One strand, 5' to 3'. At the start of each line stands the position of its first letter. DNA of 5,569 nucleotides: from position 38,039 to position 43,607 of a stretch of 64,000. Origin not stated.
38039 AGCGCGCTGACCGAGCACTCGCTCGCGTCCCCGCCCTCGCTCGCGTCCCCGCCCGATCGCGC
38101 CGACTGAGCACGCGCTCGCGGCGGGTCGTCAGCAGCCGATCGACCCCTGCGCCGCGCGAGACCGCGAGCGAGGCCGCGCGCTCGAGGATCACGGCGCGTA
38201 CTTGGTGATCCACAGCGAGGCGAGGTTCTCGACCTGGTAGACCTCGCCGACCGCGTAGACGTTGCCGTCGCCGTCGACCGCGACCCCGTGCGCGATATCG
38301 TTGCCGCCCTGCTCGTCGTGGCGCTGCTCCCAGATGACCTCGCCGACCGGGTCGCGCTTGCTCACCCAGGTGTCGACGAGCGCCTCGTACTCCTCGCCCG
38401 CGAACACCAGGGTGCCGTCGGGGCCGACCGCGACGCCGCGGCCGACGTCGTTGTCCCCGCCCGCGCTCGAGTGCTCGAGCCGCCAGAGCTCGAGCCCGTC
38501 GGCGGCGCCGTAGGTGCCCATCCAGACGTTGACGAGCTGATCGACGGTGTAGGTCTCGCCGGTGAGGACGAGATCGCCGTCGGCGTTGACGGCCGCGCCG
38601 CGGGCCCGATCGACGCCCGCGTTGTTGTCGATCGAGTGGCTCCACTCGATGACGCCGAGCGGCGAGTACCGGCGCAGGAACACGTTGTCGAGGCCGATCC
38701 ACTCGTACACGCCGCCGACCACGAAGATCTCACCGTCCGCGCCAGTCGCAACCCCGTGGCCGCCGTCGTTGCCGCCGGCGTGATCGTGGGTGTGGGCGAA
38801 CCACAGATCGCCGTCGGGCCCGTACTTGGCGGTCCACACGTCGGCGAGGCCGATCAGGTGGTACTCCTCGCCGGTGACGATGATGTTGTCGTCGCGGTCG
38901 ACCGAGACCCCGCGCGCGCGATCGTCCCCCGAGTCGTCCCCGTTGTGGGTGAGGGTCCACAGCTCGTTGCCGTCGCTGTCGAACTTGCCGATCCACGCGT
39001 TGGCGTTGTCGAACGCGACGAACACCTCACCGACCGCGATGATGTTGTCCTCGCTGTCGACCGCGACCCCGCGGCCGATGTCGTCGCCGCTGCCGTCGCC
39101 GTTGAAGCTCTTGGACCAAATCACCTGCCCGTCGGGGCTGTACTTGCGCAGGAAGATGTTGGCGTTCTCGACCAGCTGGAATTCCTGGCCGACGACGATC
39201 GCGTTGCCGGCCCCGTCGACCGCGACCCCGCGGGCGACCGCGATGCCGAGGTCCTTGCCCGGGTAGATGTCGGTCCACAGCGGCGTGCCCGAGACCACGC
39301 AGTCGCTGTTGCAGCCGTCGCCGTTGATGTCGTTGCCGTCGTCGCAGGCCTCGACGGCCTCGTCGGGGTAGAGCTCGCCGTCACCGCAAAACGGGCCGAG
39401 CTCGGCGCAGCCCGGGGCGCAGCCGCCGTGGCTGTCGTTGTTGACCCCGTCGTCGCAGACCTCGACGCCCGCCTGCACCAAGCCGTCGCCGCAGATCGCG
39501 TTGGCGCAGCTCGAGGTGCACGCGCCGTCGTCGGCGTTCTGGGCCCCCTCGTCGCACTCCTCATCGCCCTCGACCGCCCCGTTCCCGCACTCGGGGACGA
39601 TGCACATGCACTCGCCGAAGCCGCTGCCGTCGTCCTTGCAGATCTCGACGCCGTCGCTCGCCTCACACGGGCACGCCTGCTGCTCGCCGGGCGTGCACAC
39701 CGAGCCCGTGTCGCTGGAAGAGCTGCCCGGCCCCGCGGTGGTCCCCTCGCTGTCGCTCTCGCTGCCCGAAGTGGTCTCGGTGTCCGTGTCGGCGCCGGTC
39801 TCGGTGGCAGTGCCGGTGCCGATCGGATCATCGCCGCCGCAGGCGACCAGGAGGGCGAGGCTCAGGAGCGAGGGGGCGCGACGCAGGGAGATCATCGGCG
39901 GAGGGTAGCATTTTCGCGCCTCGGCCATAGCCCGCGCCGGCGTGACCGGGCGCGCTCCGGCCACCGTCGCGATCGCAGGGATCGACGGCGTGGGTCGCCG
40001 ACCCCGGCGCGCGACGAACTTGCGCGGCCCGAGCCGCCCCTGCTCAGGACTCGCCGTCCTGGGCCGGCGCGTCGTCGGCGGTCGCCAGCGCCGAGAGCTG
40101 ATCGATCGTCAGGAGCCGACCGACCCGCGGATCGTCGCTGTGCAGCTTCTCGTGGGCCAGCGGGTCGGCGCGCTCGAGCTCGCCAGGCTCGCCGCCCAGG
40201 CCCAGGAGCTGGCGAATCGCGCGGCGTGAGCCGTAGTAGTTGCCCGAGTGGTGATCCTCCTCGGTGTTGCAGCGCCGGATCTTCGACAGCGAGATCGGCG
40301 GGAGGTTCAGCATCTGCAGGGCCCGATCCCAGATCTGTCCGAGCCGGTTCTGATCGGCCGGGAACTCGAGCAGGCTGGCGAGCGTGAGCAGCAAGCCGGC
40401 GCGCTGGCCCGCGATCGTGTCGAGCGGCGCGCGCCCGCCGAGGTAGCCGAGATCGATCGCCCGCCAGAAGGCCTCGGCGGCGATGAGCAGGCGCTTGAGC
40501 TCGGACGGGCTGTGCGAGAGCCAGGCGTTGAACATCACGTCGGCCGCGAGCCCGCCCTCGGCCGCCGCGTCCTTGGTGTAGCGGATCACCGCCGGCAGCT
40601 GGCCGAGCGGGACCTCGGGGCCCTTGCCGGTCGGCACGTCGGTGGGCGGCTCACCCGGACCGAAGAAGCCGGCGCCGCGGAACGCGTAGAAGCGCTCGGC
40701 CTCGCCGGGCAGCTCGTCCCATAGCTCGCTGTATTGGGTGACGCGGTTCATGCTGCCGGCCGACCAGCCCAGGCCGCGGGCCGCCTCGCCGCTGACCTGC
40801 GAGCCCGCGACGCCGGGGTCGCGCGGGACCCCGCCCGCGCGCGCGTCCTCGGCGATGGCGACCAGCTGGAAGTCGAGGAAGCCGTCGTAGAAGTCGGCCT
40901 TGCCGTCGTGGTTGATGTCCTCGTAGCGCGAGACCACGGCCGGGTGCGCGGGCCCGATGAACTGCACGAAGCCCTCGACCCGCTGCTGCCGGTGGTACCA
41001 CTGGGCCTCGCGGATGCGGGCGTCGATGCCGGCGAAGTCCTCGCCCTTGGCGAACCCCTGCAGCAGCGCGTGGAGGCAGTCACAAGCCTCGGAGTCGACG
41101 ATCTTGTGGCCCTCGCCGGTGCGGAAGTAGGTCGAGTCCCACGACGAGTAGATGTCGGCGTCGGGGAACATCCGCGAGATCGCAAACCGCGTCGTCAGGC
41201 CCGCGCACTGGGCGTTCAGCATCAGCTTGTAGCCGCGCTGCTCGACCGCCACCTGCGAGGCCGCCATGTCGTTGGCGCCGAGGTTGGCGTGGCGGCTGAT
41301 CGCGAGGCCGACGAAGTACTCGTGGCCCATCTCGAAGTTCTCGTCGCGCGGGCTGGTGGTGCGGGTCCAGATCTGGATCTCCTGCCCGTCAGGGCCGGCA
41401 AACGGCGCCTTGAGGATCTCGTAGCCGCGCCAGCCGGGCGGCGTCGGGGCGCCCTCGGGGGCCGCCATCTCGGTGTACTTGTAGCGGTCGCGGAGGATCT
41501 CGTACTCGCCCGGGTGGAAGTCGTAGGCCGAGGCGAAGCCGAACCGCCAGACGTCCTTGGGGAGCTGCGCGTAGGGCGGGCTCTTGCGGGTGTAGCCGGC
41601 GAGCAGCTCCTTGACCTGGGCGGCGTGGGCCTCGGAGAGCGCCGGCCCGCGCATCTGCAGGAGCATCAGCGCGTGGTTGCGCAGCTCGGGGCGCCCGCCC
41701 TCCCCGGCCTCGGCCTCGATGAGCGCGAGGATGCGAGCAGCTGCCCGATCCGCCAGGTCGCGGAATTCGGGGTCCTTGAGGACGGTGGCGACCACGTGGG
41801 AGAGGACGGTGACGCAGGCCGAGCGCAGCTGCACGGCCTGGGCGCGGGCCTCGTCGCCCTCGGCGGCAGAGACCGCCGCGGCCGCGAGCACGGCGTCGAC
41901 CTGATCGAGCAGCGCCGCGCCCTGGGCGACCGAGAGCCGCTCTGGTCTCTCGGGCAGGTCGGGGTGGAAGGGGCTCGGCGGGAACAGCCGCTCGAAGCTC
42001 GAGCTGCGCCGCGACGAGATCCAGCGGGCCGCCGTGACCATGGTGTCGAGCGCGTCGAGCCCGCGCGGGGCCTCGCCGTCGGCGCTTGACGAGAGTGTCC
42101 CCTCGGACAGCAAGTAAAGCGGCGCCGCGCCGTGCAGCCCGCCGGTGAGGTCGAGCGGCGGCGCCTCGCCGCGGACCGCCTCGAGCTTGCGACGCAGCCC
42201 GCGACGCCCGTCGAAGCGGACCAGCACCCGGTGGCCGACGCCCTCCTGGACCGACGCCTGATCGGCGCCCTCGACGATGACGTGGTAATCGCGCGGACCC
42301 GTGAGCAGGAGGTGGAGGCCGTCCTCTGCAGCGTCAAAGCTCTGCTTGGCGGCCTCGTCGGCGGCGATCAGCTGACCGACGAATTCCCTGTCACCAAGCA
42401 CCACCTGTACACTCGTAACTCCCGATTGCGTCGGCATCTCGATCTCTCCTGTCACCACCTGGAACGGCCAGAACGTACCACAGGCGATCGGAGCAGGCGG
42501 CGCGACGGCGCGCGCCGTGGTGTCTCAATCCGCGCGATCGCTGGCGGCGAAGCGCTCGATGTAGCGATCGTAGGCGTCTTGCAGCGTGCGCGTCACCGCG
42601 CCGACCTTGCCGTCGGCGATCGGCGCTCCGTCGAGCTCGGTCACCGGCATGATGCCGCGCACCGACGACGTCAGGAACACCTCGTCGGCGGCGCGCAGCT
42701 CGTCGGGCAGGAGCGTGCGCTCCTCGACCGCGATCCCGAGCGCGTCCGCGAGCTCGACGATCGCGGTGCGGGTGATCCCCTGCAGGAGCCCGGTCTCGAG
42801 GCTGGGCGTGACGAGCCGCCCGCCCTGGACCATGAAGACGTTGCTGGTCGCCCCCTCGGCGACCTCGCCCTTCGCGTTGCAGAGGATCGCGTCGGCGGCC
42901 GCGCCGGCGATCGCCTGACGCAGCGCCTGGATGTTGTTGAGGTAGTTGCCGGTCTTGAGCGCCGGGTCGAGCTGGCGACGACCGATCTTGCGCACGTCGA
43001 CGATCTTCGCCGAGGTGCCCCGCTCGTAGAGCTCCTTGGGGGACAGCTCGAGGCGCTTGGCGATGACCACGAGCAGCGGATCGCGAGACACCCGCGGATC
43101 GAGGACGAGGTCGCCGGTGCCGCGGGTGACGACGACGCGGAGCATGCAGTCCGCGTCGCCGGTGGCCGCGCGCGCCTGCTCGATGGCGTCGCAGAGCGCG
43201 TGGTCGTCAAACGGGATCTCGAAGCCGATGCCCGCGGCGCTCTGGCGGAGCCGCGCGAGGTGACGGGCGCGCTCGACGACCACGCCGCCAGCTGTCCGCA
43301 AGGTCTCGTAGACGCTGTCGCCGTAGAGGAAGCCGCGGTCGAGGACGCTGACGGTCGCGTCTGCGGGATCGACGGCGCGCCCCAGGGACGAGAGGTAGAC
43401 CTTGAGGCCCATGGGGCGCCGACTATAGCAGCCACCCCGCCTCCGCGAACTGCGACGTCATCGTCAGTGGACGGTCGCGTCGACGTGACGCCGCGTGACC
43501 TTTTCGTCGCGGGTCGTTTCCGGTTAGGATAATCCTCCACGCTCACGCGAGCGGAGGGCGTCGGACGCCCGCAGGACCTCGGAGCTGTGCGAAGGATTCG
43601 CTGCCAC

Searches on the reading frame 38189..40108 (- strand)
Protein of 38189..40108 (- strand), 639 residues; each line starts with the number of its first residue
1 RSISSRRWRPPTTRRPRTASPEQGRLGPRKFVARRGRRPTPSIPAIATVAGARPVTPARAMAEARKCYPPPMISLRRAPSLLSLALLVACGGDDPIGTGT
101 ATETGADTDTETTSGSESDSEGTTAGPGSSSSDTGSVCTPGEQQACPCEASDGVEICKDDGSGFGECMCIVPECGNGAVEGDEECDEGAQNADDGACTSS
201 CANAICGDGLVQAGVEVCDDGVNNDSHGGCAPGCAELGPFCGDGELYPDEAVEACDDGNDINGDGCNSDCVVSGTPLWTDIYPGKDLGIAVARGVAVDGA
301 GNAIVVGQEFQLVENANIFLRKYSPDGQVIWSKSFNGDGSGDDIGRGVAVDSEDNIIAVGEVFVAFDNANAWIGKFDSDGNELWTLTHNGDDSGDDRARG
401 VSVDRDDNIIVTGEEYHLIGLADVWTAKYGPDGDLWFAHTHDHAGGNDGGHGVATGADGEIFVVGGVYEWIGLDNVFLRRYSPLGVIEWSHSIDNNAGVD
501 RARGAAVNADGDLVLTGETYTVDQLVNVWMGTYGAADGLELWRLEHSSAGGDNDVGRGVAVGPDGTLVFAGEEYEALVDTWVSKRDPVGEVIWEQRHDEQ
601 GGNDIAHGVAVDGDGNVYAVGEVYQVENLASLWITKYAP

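Call 28: search_protein_families(library=pfam, proteins=[window:38189-40108:-], max_evalue=0.001)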
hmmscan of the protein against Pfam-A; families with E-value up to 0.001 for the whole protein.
window:38189-40108:- (639 aa): 2 families
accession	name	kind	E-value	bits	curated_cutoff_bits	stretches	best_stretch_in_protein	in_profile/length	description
PF13948.11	DUF4215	-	9.6e-11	42.2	27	0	239-270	19-46/47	Domain of unknown function (DUF4215)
PF06739.17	SBBP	-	0.00037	20.8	20.5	0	601-621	10-30/38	Beta-propeller repeat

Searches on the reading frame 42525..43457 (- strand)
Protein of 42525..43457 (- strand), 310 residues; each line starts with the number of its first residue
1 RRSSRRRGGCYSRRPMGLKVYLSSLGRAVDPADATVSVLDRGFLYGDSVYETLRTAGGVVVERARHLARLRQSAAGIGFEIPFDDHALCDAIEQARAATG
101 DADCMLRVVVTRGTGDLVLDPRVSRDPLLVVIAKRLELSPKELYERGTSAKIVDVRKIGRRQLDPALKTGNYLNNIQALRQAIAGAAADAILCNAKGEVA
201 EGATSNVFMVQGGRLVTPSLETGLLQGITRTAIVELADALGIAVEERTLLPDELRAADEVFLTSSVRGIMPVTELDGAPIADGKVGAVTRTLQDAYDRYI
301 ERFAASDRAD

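Call 28: search_protein_families(library=pfam, proteins=[window:42525-43457:-], max_evalue=0.001)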
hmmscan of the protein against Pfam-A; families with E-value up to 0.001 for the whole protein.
window:42525-43457:- (310 aa): 1 family
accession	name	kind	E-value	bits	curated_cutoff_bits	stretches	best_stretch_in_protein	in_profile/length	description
PF01063.24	Aminotran_4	-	4.1e-59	200.6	28.5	1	49-274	2-222/223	Amino-transferase class IV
